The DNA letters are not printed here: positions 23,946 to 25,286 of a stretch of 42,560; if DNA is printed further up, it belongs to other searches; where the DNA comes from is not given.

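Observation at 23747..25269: Lysogeny-type module (MarR-like regulator, tyrosine integrase, full tRNA-Leu) directly upstream of the RNAP gene in a T7-like genome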

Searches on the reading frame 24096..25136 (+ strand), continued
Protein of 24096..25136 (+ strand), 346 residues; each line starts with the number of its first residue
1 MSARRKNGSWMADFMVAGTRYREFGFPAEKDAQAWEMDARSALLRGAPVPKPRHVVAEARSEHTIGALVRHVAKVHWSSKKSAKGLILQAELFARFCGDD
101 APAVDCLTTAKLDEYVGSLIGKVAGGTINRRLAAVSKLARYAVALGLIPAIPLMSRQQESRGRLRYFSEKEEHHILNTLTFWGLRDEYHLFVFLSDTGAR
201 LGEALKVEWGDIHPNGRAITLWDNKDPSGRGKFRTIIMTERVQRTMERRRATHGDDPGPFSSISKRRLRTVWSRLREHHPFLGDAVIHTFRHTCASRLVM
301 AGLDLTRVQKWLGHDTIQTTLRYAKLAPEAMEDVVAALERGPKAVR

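Call 24: find_encoding_contigs(protein=P0001, flank=10000, max_places=6)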
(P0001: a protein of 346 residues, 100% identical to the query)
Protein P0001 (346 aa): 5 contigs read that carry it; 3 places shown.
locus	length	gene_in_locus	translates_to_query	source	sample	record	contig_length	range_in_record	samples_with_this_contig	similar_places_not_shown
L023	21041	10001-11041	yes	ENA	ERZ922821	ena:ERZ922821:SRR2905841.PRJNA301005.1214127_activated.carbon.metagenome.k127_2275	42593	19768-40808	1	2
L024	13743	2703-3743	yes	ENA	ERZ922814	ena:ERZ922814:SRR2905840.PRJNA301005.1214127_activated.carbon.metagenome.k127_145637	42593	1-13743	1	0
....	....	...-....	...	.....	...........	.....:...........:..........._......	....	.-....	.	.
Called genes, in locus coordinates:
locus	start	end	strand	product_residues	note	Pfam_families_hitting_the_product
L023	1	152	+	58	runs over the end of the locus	-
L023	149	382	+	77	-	PF11123:DNA_Packaging_2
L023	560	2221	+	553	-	PF22530:Terminase-T7_RNaseH-like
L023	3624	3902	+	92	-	-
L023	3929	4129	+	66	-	-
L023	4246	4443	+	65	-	-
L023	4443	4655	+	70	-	-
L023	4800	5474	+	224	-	-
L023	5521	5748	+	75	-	-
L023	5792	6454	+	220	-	-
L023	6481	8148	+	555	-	-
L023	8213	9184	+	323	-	-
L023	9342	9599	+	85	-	-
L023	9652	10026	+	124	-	PF12802:MarR_2 (weak)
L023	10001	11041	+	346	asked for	PF00589:Phage_integrase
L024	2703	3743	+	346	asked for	PF00589:Phage_integrase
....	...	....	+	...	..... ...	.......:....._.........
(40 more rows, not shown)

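Call 25: find_encoding_contigs(protein=P0002, flank=10000, max_places=2)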
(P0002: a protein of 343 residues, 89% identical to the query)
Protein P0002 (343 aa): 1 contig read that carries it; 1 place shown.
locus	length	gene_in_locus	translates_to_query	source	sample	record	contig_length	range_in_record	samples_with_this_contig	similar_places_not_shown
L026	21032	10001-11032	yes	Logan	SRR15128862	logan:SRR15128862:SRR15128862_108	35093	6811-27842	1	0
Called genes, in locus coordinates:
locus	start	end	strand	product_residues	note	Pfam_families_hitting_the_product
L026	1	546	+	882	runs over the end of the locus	PF03906:Phage_T7_tail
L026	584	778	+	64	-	-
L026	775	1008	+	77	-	PF11123:DNA_Packaging_2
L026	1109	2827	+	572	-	PF22530:Terminase-T7_RNaseH-like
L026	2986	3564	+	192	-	-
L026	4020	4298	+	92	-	-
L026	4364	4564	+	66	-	-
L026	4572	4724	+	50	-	-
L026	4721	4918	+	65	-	-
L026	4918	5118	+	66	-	-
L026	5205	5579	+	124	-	PF24240:DUF7448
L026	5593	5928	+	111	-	PF23969:DUF7296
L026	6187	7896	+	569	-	-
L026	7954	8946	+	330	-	-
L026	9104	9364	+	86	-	-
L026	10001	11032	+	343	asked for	PF00589:Phage_integrase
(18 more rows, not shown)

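Call 26: find_encoding_contigs(protein=P0005, flank=10000, max_places=2)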
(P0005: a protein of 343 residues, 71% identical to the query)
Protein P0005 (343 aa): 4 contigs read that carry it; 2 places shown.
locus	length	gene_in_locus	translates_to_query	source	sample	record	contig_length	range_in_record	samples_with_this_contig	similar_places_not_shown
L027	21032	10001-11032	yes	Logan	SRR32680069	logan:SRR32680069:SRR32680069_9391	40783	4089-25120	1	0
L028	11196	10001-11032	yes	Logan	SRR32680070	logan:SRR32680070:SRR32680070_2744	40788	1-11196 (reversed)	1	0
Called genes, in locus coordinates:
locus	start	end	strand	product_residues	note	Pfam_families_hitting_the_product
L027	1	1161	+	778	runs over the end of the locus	-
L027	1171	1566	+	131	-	-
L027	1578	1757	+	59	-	-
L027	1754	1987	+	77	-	PF11123:DNA_Packaging_2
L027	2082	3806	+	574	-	PF17289:Terminase_6C (weak), PF22530:Terminase-T7_RNaseH-like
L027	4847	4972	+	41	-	-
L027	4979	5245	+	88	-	-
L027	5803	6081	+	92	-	-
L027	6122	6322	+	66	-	-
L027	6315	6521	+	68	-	-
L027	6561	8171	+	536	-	-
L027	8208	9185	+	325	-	-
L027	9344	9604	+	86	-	-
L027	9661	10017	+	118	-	PF12802:MarR_2 (weak)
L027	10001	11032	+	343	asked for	PF00589:Phage_integrase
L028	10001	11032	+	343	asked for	PF00589:Phage_integrase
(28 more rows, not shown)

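Call 27: find_encoding_contigs(protein=P0014, flank=10000, max_places=2)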
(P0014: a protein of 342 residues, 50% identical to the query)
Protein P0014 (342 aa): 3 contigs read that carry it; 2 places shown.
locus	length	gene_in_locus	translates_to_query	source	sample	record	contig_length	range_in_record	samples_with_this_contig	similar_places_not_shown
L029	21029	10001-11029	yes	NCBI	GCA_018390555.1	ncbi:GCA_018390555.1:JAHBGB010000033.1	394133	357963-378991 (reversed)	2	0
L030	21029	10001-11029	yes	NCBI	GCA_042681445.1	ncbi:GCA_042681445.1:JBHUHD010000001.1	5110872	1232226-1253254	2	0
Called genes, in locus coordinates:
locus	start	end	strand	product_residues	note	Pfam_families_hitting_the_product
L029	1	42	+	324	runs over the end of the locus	PF13519:VWA_2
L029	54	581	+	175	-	PF10604:Polyketide_cyc2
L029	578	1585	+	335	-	-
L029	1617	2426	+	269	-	PF00034:Cytochrom_C (weak), PF13442:Cytochrome_CBB3 (weak)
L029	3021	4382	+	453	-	PF20172:DUF6538, PF00589:Phage_integrase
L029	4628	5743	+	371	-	-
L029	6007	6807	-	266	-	PF13643:DUF4145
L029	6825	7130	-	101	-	-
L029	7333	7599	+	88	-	-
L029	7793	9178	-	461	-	PF07693:KAP_NTPase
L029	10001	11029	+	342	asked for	PF00589:Phage_integrase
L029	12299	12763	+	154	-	-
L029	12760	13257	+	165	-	PF00075:RNase_H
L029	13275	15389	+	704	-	-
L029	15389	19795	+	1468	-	PF02557:VanY, PF01464:SLT (weak)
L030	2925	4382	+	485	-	PF20172:DUF6538, PF00589:Phage_integrase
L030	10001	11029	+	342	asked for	PF00589:Phage_integrase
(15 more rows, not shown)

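Call 35: find_encoding_contigs(protein=P0017, flank=10000, max_places=2)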
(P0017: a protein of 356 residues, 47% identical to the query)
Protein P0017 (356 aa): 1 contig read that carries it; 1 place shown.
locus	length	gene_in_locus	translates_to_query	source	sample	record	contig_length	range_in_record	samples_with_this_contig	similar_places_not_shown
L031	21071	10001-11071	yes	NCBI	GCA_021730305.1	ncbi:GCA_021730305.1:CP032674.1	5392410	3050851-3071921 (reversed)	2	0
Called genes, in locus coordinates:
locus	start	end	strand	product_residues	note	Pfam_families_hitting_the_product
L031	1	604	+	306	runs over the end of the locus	-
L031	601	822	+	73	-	-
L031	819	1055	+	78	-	PF11123:DNA_Packaging_2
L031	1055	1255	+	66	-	-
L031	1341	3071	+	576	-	PF22530:Terminase-T7_RNaseH-like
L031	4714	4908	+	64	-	-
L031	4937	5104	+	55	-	-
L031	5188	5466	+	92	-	-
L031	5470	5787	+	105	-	-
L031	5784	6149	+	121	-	-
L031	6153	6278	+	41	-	-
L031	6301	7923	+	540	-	-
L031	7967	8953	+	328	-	-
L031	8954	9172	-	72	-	-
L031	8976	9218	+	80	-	-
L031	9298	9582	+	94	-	-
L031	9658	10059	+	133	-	PF12802:MarR_2 (weak)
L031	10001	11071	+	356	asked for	PF00589:Phage_integrase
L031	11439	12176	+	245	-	PF03591:AzlC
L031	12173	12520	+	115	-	PF05437:AzlD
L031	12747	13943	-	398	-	PF07508:Recombinase, PF13408:Zn_ribbon_recom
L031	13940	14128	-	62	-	-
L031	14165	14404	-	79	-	PF00239:Resolvase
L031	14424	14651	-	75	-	-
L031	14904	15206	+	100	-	-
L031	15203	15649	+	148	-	PF01850:PIN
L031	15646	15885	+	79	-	-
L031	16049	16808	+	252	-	PF13340:DUF4096, PF01609:DDE_Tnp_1, PF13586:DDE_Tnp_1_2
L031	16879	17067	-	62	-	PF01361:Tautomerase, PF14552:Tautomerase_2 (weak)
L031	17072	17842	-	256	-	PF01557:FAA_hydrolase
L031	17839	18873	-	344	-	PF00682:HMGL-like, PF07836:DmpG_comm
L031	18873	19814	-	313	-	PF09290:AcetDehyd-dimer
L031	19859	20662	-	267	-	PF01557:FAA_hydrolase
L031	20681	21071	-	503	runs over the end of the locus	PF00171:Aldedh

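Call 57: find_encoding_contigs(protein=P0019, flank=6000, max_places=1)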
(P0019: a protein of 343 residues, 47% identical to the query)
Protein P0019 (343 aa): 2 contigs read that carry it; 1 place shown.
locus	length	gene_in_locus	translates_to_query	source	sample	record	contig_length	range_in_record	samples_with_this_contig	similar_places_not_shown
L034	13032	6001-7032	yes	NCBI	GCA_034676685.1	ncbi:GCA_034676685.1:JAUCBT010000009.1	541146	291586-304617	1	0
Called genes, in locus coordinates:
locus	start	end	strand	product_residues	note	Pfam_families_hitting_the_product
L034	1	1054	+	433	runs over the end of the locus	PF22530:Terminase-T7_RNaseH-like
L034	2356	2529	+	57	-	-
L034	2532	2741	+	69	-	-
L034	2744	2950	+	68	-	-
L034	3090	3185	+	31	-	-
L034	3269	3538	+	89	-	-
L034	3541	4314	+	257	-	PF02767:DNA_pol3_beta_2 (weak)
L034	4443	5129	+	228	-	PF13576:Pentapeptide_3 (faint), PF00805:Pentapeptide, PF13599:Pentapeptide_4 (weak), PF00805:Pentapeptide, PF19062:DUF5758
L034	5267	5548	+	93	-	-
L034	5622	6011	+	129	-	-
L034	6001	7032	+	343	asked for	PF00589:Phage_integrase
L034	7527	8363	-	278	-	-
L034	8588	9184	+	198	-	PF00081:Sod_Fe_N, PF02777:Sod_Fe_C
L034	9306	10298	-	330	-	PF01544:CorA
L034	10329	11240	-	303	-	PF00497:SBP_bac_3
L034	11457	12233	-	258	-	PF00970:FAD_binding_6 (faint), PF00175:NAD_binding_1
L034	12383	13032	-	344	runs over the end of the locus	PF02719:Polysacc_synt_2 (weak), PF01370:Epimerase, PF04321:RmlD_sub_bind, PF16363:GDP_Man_Dehyd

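Call 58: find_encoding_contigs(protein=P0021, flank=6000, max_places=1)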
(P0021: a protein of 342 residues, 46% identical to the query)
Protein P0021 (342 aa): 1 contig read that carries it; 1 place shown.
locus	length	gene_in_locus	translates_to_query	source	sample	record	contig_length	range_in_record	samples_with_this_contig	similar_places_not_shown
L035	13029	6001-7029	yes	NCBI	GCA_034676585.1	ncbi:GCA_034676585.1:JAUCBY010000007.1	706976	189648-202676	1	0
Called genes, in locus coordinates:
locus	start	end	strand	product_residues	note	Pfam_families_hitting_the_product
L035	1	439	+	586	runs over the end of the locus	PF22530:Terminase-T7_RNaseH-like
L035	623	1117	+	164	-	-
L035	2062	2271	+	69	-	-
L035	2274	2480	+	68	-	-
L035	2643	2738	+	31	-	-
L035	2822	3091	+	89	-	-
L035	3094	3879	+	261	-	PF02767:DNA_pol3_beta_2 (weak)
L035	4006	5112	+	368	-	-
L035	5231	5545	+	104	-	-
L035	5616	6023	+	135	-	-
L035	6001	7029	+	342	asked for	PF00589:Phage_integrase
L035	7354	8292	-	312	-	-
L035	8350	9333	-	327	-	PF00691:OmpA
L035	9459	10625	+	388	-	PF08281:Sigma70_r4_2 (faint), PF00196:GerE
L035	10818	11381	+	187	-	PF01613:Flavin_Reduct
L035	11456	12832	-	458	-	PF00375:SDF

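Call 59: find_encoding_contigs(protein=P0011, flank=6000, max_places=2)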
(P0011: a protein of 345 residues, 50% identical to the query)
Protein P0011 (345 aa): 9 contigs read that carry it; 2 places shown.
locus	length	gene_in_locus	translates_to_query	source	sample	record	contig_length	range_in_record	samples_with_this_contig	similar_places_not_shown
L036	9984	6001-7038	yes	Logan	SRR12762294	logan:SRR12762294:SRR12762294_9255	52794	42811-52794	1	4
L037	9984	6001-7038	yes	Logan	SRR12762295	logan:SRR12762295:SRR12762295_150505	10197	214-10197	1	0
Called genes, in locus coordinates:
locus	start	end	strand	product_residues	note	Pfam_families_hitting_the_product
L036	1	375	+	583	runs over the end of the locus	PF22530:Terminase-T7_RNaseH-like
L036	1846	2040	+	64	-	-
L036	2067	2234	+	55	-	-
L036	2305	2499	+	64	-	-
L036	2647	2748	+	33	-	-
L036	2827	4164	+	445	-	-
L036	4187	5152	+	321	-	-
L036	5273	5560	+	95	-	-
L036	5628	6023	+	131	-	PF12802:MarR_2 (weak)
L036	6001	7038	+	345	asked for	PF00589:Phage_integrase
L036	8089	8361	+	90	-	-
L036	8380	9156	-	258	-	PF01557:FAA_hydrolase (weak)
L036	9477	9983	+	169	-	?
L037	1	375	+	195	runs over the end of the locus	?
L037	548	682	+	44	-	-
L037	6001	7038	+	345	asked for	PF00589:Phage_integrase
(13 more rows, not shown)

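Call 60: find_encoding_contigs(protein=P0018, flank=6000, max_places=2)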
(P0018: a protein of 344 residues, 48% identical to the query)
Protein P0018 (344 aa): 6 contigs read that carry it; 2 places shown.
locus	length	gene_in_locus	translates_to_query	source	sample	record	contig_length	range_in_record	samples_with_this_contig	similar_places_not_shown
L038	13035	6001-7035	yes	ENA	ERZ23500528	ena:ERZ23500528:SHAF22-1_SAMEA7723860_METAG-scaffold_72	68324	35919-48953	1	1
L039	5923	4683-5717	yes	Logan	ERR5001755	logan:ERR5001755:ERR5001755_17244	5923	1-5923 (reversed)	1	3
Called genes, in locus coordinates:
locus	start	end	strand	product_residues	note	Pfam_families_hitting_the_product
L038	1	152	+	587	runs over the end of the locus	PF22530:Terminase-T7_RNaseH-like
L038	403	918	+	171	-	-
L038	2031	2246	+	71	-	-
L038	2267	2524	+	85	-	-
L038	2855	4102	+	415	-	-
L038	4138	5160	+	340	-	-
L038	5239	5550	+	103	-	-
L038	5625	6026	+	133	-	PF12802:MarR_2 (weak)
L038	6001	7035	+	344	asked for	PF00589:Phage_integrase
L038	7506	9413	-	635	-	PF02518:HATPase_c (weak), PF13589:HATPase_c_3, PF01119:DNA_mis_repair, PF08676:MutL_C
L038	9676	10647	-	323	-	PF00903:Glyoxalase, PF13669:Glyoxalase_4 (faint), PF00903:Glyoxalase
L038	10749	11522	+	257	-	PF04055:Radical_SAM (weak)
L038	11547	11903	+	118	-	PF01242:PTPS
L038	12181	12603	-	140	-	PF01641:SelR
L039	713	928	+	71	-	-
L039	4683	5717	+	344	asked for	PF00589:Phage_integrase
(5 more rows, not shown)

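Call 67: find_encoding_contigs(protein=P0003, flank=3000, max_places=2)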
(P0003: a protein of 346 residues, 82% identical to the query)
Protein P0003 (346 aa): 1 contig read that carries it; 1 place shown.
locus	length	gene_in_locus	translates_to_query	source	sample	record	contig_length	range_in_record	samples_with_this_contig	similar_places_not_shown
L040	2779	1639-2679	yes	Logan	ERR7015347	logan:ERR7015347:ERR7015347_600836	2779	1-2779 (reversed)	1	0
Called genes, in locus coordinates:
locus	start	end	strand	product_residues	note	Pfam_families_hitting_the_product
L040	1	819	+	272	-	?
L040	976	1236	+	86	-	-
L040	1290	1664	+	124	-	PF12802:MarR_2 (weak)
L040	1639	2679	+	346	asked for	PF00589:Phage_integrase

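Call 68: find_encoding_contigs(protein=P0007, flank=5000, max_places=2)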
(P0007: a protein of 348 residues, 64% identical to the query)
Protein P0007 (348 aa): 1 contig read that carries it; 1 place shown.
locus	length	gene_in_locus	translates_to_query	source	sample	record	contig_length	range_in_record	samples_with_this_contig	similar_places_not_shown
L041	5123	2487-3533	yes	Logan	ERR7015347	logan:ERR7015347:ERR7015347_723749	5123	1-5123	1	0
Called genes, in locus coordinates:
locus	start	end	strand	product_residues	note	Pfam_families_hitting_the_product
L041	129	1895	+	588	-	PF00589:Phage_integrase (faint)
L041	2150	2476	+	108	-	-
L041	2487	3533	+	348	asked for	PF00589:Phage_integrase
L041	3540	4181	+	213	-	-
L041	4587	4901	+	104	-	-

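Call 69: find_encoding_contigs(protein=P0004, flank=3000, max_places=2)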
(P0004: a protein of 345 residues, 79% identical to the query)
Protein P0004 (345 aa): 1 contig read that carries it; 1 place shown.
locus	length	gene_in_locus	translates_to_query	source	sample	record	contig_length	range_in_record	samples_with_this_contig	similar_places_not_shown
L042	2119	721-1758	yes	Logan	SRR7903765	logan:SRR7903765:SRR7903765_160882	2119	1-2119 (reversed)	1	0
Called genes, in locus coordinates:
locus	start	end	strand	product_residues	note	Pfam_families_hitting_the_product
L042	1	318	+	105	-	?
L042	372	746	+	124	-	PF12802:MarR_2 (weak)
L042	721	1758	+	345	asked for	PF02899:Phage_int_SAM_1 (faint), PF00589:Phage_integrase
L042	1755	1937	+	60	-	-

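Call 78: search_solved_structures(query=window:24096-25136:+, max_evalue=0.001)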
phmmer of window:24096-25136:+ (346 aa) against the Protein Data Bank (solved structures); distinct sequences matched with E-value up to 0.001: 7.
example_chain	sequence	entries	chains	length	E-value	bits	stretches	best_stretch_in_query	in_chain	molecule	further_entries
5c6k_A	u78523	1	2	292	2.1e-08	37.1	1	83-336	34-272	Integrase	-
4a8e_A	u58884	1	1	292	6.6e-08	35.5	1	166-335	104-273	PROBABLE TYROSINE RECOMBINASE XERC-LIKE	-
9i5v_14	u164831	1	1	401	2.4e-07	33.6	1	125-340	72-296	Ribosome-associated translation inhibitor RaiA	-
5dor_A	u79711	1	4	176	6.6e-07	32.2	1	189-336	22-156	Integrase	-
1aih_A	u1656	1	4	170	3.4e-06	29.9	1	285-335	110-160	HP1 INTEGRASE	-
5hxy_A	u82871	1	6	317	2.2e-05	27.2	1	132-334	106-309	Tyrosine recombinase XerA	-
2a3v_A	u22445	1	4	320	4.7e-05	26.1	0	286-339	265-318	site-specific recombinase IntI4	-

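Call 91: predict_structure(alignment_id=A5)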
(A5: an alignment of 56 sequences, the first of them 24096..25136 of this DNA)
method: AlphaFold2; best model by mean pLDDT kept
length: 346 residues; sequences in the alignment: 56
mean_pLDDT: 91.2   pTM: 0.75
mean pLDDT of the five models: 91.2, 90.9, 90.9, 90.1, 89.1
residues with pLDDT >= 90: 277; 70-90: 38; 50-70: 29; < 50: 2
segments of 3 or more residues with pLDDT < 50: none
pLDDT, mean of each block of 10 residues (from residue 1): 87 95 92 95 96 63 88 94 94 98 97 97 93 98 95 92 88 98 98 97 96 97 72 91 98 98 97 98 94 95 93 93 78 71 53
secondary structure, 60 per line:
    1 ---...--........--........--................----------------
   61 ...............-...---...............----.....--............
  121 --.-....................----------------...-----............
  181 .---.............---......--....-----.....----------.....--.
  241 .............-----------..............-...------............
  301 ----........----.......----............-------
elements in order: E4-6 E9-16 E19-26 H29-44 H65-75 H83-97 H103-106 H109-119 H125-144 H169-181 H185-197 H201-206 E218-222 E233-237 H240-253 H265-278 H289-300 H305-312 H317-323 H328-339
